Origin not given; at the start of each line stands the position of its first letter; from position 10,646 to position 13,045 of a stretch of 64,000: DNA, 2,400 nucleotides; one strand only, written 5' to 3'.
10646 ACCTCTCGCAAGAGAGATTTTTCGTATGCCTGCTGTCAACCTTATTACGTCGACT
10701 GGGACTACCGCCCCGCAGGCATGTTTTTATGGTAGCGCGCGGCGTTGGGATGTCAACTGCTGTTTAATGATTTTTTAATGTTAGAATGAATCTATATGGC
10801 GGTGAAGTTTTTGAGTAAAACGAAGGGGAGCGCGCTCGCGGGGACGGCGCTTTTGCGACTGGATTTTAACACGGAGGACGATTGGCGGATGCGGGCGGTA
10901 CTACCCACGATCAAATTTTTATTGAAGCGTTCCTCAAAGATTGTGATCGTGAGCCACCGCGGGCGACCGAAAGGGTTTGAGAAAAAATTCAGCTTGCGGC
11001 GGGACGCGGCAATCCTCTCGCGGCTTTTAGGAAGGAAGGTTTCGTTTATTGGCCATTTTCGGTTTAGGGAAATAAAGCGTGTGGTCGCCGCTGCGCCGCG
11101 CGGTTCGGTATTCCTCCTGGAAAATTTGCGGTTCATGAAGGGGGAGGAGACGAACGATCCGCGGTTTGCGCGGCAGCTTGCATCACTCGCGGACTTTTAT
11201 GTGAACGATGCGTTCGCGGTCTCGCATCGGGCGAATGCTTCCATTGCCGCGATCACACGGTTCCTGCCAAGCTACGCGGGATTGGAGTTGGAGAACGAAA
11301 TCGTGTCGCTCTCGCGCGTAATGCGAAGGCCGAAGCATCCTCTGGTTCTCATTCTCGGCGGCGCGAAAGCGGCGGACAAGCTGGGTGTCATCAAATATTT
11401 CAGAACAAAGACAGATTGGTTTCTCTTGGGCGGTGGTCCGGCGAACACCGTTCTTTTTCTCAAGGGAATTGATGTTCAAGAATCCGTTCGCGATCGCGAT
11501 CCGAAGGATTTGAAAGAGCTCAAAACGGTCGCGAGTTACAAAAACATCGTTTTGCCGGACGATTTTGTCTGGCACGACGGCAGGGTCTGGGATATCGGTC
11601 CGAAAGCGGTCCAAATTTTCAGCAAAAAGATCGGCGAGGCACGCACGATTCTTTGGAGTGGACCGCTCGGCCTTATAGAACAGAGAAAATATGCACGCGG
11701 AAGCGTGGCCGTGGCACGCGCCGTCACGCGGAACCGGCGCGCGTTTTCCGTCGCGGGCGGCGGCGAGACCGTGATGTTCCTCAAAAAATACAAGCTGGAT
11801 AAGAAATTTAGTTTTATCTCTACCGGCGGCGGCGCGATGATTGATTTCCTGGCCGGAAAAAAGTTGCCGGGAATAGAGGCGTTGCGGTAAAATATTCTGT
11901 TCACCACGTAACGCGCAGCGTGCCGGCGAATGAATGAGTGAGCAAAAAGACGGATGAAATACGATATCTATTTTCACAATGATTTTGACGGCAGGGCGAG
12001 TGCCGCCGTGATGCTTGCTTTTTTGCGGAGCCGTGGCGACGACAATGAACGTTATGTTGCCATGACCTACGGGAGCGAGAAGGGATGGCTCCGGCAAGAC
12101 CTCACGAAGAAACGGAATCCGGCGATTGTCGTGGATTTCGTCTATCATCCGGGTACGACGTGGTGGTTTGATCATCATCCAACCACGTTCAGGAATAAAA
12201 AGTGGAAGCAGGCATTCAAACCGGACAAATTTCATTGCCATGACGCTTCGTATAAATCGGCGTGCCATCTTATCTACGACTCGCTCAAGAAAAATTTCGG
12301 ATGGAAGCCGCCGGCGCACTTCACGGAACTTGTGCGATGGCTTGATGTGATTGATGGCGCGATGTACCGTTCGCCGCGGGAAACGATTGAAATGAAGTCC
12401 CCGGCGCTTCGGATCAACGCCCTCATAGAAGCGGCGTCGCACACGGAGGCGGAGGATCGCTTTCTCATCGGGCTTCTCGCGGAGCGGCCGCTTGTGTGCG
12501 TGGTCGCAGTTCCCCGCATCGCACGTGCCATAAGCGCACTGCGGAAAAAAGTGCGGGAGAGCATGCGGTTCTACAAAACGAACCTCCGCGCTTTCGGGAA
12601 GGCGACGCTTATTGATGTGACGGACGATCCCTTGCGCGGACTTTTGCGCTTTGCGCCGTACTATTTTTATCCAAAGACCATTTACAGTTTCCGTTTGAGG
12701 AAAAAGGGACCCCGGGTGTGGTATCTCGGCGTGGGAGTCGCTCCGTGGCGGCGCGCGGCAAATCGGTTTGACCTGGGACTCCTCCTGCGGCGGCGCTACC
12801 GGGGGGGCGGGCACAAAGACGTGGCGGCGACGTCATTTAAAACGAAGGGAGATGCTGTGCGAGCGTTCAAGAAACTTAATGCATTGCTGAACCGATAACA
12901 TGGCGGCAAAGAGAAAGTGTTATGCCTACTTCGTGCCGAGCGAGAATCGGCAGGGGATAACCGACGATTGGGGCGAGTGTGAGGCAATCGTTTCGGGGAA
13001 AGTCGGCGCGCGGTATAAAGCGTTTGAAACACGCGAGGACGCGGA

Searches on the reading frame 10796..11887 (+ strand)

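Call 40: search_protein_families(library=pfam, proteins=[window:10796-11887:+], max_evalue=0.001)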
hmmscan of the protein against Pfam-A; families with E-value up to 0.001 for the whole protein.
window:10796-11887:+ (364 aa): 1 family
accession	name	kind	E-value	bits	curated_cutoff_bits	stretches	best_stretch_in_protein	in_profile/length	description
PF00162.24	PGK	-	6.9e-101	338.4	27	1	21-355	14-379/379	Phosphoglycerate kinase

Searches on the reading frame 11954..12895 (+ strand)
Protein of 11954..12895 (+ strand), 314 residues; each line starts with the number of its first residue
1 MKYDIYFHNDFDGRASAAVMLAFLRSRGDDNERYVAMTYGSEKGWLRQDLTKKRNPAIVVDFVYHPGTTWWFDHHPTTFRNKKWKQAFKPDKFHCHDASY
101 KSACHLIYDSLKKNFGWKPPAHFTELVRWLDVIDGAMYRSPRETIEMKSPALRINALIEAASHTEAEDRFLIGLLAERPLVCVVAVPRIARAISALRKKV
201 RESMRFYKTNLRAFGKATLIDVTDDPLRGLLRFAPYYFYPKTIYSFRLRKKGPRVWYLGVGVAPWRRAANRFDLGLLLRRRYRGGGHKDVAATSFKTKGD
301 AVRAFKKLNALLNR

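Call 40: search_protein_families(library=pfam, proteins=[window:11954-12895:+], max_evalue=0.001)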
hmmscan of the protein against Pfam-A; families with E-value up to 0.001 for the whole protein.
window:11954-12895:+ (314 aa): 1 family
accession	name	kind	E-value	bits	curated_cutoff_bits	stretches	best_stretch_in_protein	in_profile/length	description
PF01368.27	DHH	-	0.00055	20.7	28.1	0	5-114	4-105/125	DHH family, N-terminal domain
